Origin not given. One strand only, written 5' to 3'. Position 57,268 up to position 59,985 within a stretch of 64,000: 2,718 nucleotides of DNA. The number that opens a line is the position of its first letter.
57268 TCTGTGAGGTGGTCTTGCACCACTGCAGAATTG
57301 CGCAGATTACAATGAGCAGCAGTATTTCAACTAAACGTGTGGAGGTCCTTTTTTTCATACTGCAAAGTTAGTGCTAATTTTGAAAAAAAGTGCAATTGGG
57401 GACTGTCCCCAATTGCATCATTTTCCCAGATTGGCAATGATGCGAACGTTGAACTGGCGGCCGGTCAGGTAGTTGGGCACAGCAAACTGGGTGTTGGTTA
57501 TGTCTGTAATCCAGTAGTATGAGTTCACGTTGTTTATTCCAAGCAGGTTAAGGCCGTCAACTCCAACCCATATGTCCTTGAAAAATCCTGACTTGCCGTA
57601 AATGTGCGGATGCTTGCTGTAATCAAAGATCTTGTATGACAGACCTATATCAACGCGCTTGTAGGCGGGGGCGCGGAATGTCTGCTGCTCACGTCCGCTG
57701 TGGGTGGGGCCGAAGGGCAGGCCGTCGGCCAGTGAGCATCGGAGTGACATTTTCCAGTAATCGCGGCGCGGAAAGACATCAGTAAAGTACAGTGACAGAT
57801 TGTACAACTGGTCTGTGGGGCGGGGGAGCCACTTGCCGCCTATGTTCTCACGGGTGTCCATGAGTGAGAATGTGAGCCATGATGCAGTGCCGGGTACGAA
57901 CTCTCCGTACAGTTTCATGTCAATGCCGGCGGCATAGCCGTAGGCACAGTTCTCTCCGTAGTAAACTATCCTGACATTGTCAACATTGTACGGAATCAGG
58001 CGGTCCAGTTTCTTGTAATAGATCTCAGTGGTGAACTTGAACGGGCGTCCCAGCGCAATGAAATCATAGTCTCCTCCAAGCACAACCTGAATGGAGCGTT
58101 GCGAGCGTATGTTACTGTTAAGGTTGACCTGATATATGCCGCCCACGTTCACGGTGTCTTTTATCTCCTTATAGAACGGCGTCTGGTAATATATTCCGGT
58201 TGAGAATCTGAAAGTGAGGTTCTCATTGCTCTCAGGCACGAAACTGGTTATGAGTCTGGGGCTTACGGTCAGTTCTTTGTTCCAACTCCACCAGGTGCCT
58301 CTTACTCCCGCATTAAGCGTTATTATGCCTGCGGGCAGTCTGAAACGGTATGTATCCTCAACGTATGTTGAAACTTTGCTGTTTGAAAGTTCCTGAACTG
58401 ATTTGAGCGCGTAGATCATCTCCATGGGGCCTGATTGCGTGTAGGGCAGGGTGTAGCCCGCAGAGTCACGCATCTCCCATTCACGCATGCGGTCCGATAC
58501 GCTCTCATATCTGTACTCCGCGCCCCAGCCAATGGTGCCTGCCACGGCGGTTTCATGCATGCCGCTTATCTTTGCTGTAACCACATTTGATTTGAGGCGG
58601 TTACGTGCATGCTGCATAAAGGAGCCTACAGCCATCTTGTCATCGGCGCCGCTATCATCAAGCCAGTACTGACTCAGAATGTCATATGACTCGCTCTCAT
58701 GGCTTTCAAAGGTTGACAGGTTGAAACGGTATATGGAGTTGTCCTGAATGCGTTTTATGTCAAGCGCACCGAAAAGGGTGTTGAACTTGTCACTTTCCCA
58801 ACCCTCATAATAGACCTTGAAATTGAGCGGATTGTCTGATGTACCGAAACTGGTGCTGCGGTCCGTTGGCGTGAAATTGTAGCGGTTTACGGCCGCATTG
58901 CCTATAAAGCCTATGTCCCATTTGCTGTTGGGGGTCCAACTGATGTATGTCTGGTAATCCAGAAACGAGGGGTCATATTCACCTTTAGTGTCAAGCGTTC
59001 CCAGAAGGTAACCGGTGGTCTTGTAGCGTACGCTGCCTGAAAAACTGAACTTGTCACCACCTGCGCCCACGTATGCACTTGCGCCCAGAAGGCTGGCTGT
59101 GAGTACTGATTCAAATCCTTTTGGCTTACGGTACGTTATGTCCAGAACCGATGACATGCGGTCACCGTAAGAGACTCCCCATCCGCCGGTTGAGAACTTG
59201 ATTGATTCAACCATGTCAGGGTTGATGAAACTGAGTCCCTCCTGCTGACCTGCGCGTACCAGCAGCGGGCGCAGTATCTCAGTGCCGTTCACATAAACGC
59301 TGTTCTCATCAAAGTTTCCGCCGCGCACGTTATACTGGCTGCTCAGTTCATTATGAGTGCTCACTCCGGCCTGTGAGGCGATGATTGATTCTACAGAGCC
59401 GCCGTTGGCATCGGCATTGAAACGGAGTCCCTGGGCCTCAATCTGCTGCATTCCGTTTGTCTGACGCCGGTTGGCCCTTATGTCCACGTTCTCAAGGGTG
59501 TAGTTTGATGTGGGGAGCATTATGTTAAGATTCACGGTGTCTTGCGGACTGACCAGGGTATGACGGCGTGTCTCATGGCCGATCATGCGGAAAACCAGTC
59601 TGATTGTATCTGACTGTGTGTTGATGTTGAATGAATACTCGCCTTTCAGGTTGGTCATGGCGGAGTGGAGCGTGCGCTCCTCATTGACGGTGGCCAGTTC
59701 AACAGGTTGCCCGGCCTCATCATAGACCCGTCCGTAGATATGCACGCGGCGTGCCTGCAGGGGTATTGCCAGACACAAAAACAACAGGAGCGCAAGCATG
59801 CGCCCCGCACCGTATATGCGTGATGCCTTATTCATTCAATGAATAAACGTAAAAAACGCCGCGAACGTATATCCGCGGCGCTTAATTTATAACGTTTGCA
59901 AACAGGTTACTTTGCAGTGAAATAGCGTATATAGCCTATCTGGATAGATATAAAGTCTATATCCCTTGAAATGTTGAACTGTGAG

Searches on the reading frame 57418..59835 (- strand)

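Call 75: search_protein_families(library=pfam, proteins=[window:57418-59835:-], max_evalue=0.00001)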
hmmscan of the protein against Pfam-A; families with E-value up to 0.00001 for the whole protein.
window:57418-59835:- (805 aa): 3 families
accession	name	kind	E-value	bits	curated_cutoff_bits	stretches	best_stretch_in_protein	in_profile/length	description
PF13715.12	CarbopepD_reg_2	-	7.8e-12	45.5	32.2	1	33-117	1-86/88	CarboxypepD_reg-like domain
PF13620.12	CarboxypepD_reg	-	6.3e-10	39.7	32.3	1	33-107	2-81/82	Carboxypeptidase regulatory-like domain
PF07715.20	Plug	-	1.5e-07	32.3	23.9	1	142-226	19-102/107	TonB-dependent Receptor Plug Domain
